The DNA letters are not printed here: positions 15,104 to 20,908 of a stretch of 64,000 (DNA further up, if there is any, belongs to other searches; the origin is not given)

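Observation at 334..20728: Rhs polymorphic-toxin array: one full-length gene plus six orphan C-terminal modules carrying seven different toxin tips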

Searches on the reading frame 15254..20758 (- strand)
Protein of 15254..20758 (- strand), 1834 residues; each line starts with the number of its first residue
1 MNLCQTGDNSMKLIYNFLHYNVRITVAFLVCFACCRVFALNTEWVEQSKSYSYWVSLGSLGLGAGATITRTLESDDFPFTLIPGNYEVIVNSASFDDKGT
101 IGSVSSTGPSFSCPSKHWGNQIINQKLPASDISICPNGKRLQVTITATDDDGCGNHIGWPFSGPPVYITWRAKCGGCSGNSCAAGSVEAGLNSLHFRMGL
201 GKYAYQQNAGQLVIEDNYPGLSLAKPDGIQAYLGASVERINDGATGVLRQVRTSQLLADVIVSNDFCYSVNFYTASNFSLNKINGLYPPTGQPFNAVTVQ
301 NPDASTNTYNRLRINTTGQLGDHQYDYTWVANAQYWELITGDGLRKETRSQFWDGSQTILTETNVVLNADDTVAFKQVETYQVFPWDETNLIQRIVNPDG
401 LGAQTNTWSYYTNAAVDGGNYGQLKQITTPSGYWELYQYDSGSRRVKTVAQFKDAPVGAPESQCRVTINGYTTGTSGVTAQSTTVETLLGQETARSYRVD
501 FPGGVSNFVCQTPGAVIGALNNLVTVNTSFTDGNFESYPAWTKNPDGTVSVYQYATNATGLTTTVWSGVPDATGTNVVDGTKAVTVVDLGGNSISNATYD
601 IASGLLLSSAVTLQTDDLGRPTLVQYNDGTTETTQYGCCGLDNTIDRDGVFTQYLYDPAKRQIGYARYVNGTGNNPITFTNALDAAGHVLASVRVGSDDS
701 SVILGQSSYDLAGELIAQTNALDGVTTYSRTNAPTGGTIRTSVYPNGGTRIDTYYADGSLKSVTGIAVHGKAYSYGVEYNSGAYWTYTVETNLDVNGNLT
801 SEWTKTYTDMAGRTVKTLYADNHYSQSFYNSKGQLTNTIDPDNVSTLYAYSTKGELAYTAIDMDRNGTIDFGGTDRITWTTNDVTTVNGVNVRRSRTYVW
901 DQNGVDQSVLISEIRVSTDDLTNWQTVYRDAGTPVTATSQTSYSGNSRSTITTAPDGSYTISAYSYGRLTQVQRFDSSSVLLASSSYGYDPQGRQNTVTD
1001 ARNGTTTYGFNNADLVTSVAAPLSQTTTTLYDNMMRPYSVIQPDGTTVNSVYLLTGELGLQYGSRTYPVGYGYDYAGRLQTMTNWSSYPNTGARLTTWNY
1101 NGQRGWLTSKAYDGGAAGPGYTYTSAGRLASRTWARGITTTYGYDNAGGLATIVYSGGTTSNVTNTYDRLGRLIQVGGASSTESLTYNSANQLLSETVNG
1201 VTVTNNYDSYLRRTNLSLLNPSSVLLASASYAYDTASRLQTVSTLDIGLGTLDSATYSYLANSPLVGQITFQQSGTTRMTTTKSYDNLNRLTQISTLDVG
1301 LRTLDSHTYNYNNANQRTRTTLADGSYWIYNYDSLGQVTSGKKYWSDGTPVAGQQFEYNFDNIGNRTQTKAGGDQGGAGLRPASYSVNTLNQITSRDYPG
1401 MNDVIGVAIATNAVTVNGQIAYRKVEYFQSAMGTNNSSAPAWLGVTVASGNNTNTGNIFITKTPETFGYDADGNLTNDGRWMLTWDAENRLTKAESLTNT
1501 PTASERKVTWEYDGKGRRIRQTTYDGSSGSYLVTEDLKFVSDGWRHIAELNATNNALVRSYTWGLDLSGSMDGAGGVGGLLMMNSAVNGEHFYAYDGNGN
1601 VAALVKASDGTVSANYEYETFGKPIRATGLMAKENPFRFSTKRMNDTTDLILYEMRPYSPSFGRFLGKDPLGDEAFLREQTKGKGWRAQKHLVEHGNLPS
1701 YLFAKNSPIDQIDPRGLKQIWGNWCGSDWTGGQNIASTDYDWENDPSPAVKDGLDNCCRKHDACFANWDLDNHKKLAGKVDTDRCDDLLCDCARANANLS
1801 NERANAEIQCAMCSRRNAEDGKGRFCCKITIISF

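Call 4: search_protein_families(library=pfam, proteins=[window:15254-20758:-], max_evalue=0.01)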
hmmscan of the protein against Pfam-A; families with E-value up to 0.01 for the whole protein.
window:15254-20758:- (1834 aa): 1 family
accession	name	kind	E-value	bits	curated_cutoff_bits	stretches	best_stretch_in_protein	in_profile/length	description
PF05593.20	RHS_repeat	-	2.2e-20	73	22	2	1123-1160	1-38/38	RHS Repeat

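Call 5: search_protein_families(library=ncbifam, proteins=[window:15254-20758:-], max_evalue=0.01)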
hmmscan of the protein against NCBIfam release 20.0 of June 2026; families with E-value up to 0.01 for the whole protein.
window:15254-20758:- (1834 aa): 3 families
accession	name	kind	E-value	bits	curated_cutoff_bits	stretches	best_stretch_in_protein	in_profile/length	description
TIGR03696.1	Rhs_assc_core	domain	9e-12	45.3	32.5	1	1618-1717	1-76/76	RHS repeat-associated core domain-containing protein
TIGR01643.1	YD_repeat_2x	repeat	3.8e-11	43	15.8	0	1498-1528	8-38/42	YD repeat-containing protein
NF041261.1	RHS_core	equivalog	5.9e-08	31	2000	1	1122-1251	582-703/1261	RHS element core protein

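Call 44: search_solved_structures(query=window:15254-20728:-, max_evalue=0.001)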
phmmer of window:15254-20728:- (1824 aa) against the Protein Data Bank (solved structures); distinct sequences matched with E-value up to 0.001: 6.
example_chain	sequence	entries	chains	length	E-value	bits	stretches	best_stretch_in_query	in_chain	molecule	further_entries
7q97_A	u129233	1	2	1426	2.1e-11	45.1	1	1447-1663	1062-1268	Rhs family protein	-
8h8a_A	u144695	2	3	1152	8.5e-09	36.5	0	699-1069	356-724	Putative Rhs-family protein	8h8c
8h8b_A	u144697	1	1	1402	2.9e-08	34.7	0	699-1067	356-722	Putative Rhs-family protein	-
8qjd_A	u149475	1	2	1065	6.9e-05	23.5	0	978-1167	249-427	Salmonella bongori Rhs core domain (residues 360-1420)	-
8qjb_A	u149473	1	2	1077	7.5e-05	23.4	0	978-1167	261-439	T6SS-associated Rhs core domain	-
8qjc_A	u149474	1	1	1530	0.00043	20.9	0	977-1167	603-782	T6SS-associated Rhs core and toxin domain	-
